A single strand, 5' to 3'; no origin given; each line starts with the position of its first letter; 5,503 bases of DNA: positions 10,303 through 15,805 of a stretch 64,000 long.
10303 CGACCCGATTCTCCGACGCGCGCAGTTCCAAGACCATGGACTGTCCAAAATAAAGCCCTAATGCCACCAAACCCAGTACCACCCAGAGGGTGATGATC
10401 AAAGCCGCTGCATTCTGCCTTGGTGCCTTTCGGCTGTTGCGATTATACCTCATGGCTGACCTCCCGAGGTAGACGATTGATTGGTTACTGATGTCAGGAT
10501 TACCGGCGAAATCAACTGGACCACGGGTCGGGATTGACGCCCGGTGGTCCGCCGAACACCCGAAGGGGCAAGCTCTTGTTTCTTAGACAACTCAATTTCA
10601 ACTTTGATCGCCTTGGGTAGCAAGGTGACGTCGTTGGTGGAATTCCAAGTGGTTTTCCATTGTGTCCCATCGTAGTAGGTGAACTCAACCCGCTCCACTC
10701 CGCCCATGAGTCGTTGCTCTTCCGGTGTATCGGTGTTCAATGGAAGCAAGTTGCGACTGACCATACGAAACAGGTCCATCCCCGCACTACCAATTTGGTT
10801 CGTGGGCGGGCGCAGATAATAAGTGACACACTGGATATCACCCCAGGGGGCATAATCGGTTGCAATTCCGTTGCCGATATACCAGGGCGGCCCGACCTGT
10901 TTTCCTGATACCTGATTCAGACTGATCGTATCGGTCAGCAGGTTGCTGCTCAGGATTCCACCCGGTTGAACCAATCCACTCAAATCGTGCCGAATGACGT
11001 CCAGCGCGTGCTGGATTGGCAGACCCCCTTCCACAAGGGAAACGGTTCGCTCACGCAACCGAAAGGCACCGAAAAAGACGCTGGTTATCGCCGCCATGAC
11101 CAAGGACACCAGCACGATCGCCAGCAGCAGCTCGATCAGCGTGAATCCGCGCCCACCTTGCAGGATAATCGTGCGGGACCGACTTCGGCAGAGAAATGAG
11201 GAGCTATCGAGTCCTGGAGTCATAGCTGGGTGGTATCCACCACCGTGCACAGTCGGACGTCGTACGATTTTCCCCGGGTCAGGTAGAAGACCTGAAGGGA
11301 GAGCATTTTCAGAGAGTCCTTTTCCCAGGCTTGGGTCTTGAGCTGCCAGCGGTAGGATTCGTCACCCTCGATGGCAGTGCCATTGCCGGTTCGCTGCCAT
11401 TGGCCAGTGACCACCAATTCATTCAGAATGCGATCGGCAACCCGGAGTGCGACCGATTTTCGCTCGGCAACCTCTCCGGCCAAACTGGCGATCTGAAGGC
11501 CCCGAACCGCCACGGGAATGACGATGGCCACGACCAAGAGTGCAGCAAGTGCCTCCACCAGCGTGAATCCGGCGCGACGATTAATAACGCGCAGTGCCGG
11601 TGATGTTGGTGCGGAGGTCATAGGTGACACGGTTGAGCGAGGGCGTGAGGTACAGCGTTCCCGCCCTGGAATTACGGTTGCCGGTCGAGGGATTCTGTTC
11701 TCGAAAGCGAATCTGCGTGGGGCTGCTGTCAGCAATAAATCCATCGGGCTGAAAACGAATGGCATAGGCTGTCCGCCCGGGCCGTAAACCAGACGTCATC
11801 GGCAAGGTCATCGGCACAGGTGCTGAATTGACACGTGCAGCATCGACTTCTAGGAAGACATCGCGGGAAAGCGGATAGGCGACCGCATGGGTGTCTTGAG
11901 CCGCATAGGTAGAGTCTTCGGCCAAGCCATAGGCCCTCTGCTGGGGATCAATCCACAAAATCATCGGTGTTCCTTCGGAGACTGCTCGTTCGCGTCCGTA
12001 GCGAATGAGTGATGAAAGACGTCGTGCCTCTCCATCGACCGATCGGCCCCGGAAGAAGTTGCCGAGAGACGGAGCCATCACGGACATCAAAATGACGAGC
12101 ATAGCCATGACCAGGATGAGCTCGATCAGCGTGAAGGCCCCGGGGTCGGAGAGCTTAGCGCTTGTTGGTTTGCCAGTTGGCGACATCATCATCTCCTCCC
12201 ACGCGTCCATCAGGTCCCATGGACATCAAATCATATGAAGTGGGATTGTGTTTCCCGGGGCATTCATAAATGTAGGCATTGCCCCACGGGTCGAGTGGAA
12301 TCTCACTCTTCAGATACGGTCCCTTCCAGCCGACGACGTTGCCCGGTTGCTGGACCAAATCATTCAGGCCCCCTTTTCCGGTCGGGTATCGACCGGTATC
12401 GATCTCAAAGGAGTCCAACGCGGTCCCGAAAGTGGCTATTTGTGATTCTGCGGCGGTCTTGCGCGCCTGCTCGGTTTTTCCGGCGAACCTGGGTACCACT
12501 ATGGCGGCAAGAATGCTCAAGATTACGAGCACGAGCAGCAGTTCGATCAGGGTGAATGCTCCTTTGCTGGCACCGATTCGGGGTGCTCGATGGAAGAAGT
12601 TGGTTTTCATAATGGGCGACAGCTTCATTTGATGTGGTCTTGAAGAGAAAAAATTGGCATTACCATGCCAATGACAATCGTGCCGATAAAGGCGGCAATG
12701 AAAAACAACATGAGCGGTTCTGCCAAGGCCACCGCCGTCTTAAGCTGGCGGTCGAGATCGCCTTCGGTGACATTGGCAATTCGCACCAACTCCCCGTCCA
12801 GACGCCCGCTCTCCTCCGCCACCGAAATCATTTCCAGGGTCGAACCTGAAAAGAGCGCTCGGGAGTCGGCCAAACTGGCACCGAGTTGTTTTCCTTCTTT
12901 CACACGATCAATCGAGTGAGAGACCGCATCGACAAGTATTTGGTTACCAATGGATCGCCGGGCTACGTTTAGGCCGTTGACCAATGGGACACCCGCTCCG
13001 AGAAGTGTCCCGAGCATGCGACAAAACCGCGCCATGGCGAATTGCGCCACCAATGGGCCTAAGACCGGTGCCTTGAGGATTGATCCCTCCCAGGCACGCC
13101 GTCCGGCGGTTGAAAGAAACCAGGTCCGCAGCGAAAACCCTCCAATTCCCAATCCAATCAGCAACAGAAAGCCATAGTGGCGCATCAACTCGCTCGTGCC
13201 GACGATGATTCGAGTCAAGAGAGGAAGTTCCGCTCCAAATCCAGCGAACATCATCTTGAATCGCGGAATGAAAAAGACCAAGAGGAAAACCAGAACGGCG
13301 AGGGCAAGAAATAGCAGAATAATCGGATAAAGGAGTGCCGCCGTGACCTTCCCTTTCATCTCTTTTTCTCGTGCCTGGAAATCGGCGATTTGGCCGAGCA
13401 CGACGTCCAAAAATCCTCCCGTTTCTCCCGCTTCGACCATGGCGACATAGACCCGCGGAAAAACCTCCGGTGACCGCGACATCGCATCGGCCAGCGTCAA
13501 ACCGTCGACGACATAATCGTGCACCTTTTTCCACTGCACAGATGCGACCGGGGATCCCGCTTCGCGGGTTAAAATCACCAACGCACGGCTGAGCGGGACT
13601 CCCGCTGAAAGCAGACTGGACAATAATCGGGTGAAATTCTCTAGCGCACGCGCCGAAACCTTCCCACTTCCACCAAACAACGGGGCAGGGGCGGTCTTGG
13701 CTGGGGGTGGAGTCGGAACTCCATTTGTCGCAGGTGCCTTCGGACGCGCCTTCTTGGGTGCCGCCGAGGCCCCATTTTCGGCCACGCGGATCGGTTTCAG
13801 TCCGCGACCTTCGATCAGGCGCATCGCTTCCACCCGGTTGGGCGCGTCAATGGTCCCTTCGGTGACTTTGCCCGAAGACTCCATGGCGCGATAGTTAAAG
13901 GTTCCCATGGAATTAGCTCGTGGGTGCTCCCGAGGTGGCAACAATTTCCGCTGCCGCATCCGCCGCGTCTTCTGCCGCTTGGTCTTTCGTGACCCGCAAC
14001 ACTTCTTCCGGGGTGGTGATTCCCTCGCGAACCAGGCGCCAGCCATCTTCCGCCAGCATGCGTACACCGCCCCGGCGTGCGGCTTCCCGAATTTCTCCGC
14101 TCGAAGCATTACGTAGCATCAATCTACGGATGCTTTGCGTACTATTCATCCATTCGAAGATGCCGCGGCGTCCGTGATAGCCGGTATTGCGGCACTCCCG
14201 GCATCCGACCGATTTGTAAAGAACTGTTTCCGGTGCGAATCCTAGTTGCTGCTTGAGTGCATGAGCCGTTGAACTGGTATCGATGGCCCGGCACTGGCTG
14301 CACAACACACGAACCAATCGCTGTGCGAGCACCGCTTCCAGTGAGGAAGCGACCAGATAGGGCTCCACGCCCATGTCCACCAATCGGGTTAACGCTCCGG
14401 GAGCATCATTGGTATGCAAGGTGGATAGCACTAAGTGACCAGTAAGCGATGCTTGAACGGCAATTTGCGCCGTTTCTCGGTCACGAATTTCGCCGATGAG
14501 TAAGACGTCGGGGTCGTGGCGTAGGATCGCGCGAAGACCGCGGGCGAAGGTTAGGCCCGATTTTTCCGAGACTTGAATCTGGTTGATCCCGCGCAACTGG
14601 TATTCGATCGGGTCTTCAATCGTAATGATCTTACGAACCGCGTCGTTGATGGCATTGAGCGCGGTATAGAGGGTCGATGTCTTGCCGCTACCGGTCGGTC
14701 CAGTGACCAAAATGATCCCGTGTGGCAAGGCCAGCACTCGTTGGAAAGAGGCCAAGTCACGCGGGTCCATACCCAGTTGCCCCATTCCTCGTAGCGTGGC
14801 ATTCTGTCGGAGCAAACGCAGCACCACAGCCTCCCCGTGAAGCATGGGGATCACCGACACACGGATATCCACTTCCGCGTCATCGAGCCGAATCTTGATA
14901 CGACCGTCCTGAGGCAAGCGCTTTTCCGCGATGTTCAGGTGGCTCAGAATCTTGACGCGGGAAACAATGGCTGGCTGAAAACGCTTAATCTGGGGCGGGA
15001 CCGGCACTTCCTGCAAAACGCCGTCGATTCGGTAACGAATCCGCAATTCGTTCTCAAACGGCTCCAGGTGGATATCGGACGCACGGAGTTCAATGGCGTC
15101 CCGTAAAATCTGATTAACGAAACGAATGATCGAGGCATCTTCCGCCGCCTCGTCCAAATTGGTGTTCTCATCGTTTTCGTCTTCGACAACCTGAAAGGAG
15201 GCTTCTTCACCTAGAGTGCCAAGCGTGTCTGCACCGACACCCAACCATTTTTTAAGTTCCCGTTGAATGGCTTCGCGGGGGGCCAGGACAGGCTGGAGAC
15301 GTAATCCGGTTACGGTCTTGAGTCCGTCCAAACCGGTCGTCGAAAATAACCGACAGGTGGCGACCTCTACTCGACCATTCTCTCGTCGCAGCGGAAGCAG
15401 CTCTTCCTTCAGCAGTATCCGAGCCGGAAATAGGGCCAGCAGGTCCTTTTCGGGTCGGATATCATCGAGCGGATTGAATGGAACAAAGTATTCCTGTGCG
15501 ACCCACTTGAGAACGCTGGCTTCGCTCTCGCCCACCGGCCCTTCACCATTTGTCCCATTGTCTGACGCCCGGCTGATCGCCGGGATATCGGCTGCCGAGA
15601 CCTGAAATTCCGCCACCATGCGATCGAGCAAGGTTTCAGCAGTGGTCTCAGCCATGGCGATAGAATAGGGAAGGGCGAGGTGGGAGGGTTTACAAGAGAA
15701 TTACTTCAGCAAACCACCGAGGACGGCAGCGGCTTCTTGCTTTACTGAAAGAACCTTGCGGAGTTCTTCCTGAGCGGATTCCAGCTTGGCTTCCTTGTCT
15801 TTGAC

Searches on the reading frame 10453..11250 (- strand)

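Call 24: search_protein_families(library=pfam, proteins=[window:10453-11250:-], max_evalue=0.01)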
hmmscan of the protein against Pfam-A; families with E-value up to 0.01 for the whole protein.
window:10453-11250:- (266 aa): 2 families
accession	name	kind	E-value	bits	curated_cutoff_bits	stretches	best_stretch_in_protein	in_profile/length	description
PF11612.13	T2SSJ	-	4.6e-11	43.6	28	1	136-226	54-135/140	Type II secretion system (T2SS), protein J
PF07963.17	N_methyl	-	6.6e-06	25.9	21.2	1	34-55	5-26/27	Prokaryotic N-terminal methylation motif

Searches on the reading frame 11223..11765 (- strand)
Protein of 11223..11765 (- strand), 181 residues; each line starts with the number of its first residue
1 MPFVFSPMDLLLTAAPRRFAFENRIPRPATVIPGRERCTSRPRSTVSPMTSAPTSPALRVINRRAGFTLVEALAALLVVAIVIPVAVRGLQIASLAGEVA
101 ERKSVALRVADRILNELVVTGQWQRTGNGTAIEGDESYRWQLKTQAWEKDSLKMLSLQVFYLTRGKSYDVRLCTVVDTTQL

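Call 24: search_protein_families(library=pfam, proteins=[window:11223-11765:-], max_evalue=0.01)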
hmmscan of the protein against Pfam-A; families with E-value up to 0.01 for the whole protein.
window:11223-11765:- (181 aa): 2 families
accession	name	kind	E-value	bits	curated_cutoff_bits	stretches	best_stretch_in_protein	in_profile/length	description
PF02501.22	T2SSI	-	2.3e-05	24.8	25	1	101-176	2-79/80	Type II secretion system (T2SS), protein I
PF07963.17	N_methyl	-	2.4e-05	24.1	21.2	1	62-83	2-23/27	Prokaryotic N-terminal methylation motif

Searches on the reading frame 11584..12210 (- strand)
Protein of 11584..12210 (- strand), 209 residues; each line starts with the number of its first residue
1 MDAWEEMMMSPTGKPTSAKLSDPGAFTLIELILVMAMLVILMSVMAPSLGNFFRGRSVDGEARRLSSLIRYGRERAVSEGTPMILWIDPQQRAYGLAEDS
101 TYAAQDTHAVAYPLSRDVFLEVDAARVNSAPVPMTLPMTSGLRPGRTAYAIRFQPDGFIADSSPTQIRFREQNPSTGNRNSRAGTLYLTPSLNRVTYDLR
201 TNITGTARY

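Call 24: search_protein_families(library=pfam, proteins=[window:11584-12210:-], max_evalue=0.01)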
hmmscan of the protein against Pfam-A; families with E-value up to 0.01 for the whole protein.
window:11584-12210:- (209 aa): 2 families
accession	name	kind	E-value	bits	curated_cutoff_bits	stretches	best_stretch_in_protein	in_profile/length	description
PF12019.13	GspH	-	3e-06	28.1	21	1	61-175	1-93/108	Type II transport protein GspH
PF07963.17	N_methyl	-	0.0099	15.9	21.2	0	25-45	6-26/27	Prokaryotic N-terminal methylation motif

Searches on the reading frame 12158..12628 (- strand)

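Call 24: search_protein_families(library=pfam, proteins=[window:12158-12628:-], max_evalue=0.01)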
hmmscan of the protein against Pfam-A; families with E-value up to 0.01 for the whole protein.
window:12158-12628:- (157 aa): 2 families
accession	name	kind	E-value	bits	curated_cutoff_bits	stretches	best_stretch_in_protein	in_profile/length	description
PF08334.16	T2SSG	-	3e-32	111.3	21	1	49-152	3-108/108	Type II secretion system (T2SS), protein G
PF07963.17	N_methyl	-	6.7e-06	25.9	21.2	1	22-44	4-26/27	Prokaryotic N-terminal methylation motif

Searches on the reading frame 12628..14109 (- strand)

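Call 24: search_protein_families(library=pfam, proteins=[window:12628-14109:-], max_evalue=0.01)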
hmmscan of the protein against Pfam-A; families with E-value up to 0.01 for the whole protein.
window:12628-14109:- (494 aa): 1 family
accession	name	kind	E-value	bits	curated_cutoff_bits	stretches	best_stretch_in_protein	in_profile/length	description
PF00482.28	T2SSF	-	4.9e-56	188.5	25.2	2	159-282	1-125/125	Type II secretion system (T2SS), protein F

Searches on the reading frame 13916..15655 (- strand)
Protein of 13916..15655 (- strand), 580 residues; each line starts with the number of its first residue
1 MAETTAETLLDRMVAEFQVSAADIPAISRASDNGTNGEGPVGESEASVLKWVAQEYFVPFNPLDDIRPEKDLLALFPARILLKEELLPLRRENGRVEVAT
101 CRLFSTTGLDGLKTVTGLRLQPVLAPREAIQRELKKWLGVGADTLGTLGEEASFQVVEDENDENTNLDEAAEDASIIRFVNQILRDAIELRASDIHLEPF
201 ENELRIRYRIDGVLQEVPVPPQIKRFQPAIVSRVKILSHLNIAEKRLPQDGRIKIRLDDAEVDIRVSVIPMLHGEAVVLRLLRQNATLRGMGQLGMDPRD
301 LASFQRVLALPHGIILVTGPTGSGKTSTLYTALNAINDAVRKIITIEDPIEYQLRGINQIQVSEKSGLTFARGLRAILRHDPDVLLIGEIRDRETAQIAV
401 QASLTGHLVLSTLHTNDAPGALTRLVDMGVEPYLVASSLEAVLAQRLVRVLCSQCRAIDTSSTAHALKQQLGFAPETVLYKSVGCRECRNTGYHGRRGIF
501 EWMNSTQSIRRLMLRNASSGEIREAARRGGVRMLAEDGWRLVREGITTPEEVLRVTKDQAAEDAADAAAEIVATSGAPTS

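Call 24: search_protein_families(library=pfam, proteins=[window:13916-15655:-], max_evalue=0.01)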
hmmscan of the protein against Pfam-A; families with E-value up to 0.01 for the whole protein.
window:13916-15655:- (580 aa): 5 families
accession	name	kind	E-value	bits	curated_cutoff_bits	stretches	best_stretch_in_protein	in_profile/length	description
PF00437.27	T2SSE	-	5.4e-138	460.1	24.9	1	170-554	2-370/370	Type II/IV secretion system protein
PF05157.20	MshEN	-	3.8e-15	56.1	23.1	1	58-137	3-83/90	MshEN domain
PF13191.12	AAA_16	-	0.00038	21.4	32.6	1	312-408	24-112/167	AAA ATPase domain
PF13604.12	AAA_30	-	0.0011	19.2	27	0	303-344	9-50/191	AAA domain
PF13401.12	AAA_22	-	0.0044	17.8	27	0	312-347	5-40/130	AAA domain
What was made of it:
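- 6389..15655 (-): Upstream genes of the same T2SS operon: GspE (13913-15655), F, G, H, I, J, K, a PilM/N-like protein (the L equivalent), an M-like protein, and a 257-aa protein with no Pfam match. Pfam scan (call 24).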
